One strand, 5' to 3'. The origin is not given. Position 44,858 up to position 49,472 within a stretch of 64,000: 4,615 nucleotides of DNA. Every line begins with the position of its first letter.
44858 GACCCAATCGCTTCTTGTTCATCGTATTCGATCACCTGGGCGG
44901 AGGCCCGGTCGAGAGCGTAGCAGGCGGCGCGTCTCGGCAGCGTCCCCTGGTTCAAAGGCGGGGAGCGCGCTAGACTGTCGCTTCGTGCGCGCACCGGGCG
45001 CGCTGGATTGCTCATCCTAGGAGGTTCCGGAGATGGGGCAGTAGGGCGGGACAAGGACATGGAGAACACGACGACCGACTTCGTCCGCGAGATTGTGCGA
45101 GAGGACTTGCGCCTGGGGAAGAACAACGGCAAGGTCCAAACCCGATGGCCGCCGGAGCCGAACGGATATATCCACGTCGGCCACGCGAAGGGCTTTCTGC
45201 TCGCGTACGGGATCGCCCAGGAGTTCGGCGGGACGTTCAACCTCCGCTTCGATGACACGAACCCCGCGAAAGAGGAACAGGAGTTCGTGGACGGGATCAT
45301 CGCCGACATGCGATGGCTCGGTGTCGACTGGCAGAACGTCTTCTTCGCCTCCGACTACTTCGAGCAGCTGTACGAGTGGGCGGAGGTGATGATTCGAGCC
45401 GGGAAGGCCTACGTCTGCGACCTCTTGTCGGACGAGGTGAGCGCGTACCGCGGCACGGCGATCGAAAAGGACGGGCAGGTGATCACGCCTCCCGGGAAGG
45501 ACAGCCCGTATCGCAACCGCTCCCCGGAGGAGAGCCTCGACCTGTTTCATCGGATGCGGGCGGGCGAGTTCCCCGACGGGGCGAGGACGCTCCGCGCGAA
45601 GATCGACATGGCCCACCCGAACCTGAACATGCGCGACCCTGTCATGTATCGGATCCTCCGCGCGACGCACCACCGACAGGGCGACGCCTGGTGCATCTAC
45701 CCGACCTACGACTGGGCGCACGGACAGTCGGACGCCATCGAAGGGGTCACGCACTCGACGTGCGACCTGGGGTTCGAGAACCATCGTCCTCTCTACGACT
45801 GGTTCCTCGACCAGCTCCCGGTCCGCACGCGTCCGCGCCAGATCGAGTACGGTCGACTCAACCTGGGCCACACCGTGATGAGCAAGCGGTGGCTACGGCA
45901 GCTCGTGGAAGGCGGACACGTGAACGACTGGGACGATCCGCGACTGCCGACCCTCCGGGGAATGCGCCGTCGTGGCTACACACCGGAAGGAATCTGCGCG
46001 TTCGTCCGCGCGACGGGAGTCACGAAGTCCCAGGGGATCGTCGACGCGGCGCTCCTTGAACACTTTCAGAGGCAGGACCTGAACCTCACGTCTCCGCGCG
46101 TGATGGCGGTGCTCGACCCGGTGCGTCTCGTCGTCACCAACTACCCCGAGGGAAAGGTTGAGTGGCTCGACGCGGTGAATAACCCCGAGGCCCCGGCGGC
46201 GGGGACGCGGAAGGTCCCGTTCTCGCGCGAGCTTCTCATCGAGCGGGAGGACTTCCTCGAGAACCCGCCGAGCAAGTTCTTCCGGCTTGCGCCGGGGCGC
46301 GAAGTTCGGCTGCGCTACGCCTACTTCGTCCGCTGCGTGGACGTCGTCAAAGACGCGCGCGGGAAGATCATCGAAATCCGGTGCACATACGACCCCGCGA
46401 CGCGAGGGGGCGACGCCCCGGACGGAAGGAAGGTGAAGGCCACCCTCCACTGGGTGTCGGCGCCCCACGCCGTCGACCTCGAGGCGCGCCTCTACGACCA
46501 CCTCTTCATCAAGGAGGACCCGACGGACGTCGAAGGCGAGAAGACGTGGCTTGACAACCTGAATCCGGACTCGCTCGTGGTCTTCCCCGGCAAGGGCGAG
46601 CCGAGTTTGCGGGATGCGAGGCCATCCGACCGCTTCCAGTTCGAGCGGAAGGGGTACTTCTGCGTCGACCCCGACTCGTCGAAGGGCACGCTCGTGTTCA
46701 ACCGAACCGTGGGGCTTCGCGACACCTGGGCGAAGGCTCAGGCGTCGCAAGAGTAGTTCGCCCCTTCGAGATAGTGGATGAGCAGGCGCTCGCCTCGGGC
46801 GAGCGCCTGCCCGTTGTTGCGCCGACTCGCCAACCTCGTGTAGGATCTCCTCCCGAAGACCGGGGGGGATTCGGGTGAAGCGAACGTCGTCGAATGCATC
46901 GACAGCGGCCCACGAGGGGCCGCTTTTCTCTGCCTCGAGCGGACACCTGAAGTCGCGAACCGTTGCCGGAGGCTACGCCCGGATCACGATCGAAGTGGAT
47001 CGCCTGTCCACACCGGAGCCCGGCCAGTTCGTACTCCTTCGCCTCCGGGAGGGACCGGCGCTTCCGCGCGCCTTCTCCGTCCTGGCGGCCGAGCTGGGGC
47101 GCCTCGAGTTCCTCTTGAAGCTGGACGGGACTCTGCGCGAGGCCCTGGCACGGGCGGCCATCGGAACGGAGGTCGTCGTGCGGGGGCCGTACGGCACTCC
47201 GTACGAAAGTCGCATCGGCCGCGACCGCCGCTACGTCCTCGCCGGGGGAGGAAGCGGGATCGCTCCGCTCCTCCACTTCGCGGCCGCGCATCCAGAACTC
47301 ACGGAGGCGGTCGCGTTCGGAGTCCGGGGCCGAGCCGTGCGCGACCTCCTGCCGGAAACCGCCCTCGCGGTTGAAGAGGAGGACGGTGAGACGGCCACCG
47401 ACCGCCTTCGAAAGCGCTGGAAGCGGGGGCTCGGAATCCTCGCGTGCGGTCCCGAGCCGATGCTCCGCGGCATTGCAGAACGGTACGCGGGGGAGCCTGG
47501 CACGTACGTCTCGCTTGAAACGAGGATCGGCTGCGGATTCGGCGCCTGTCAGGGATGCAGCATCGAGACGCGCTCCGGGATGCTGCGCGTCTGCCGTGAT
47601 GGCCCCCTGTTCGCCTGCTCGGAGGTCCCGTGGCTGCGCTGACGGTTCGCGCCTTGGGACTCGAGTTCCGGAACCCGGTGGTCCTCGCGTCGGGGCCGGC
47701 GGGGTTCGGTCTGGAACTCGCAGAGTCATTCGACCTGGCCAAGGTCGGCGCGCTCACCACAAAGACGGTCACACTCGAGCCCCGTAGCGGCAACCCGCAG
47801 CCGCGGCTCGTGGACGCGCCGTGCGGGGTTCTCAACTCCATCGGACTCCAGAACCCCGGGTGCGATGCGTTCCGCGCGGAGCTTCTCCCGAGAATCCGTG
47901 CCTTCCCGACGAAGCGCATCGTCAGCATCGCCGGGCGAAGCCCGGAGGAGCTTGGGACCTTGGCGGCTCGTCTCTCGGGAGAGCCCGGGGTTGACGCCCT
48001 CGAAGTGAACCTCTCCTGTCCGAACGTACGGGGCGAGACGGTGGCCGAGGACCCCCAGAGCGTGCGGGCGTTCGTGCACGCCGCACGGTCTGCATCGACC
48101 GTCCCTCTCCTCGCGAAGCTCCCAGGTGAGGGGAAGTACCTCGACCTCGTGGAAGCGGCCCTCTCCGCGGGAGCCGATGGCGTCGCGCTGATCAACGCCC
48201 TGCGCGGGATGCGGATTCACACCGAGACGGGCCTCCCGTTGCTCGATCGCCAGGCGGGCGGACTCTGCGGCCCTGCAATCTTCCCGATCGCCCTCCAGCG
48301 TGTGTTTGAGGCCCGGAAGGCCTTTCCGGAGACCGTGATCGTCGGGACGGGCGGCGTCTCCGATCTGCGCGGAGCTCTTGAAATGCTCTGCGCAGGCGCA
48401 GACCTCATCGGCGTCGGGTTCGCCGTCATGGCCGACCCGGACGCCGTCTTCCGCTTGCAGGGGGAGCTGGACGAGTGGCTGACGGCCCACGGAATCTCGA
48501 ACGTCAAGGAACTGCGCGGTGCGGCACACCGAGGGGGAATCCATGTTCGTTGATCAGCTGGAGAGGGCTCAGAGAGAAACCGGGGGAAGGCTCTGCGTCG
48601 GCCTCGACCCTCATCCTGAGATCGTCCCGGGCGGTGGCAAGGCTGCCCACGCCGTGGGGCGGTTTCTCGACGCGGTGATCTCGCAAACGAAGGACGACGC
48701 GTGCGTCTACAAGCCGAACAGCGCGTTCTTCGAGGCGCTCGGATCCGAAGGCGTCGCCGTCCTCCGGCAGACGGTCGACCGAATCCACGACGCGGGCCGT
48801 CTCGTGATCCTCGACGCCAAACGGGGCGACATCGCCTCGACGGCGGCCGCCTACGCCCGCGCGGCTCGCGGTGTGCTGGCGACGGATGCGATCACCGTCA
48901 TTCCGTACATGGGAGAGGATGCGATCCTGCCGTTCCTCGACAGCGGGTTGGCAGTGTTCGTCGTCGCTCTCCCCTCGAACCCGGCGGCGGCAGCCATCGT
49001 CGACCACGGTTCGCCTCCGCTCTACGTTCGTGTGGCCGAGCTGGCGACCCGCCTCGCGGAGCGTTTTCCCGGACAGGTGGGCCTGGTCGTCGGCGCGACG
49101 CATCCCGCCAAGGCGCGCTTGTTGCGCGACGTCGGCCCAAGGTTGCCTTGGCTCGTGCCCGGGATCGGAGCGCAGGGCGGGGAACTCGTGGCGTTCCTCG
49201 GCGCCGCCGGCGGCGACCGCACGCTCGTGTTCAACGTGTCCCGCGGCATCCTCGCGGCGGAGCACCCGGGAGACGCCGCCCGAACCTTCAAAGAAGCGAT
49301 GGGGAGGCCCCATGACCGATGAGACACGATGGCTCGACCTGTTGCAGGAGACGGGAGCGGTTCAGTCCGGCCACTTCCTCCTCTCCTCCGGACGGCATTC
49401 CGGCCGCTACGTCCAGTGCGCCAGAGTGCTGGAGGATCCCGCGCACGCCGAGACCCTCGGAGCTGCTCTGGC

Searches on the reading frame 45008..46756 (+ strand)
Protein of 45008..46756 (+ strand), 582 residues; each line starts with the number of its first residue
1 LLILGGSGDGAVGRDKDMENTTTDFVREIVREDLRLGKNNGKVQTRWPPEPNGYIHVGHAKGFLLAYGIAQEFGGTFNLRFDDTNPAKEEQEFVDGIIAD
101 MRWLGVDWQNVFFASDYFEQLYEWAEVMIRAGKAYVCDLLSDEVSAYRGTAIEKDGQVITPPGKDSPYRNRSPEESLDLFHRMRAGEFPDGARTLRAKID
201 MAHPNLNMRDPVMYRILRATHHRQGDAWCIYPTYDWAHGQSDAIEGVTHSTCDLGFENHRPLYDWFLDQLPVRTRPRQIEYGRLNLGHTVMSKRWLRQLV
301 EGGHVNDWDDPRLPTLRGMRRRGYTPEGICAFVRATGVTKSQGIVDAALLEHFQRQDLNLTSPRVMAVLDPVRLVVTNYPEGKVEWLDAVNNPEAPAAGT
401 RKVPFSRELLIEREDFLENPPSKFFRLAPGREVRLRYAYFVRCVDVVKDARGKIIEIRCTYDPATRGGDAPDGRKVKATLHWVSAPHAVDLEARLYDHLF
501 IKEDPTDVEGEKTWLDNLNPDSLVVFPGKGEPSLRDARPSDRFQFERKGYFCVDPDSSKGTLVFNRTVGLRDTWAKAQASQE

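Call 39: search_protein_families(library=pfam, proteins=[window:45008-46756:+], max_evalue=0.00001)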
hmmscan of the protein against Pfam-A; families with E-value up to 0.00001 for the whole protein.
window:45008-46756:+ (582 aa): 3 families
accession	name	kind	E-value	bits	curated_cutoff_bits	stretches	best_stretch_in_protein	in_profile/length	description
PF00749.27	tRNA-synt_1c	-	7.2e-93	311.4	23.4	1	42-359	1-313/314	tRNA synthetases class I (E and Q), catalytic domain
PF03950.23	tRNA-synt_1c_C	-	3.2e-30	104.6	23.9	1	362-462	1-91/91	tRNA synthetases class I (E and Q), anti-codon binding domain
PF20974.2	tRNA-synt_1c_C2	-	4.5e-22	78.9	23.9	1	479-554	1-69/69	tRNA synthetases class I (E and Q), anti-codon binding domain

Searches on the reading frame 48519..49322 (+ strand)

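Call 39: search_protein_families(library=pfam, proteins=[window:48519-49322:+], max_evalue=0.00001)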
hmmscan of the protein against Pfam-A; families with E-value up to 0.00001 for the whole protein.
window:48519-49322:+ (267 aa): 1 family
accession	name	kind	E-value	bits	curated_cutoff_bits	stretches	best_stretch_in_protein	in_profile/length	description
PF00215.30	OMPdecase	-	1.3e-28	100.8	27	1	24-256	2-220/221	Orotidine 5'-phosphate decarboxylase / HUMPS family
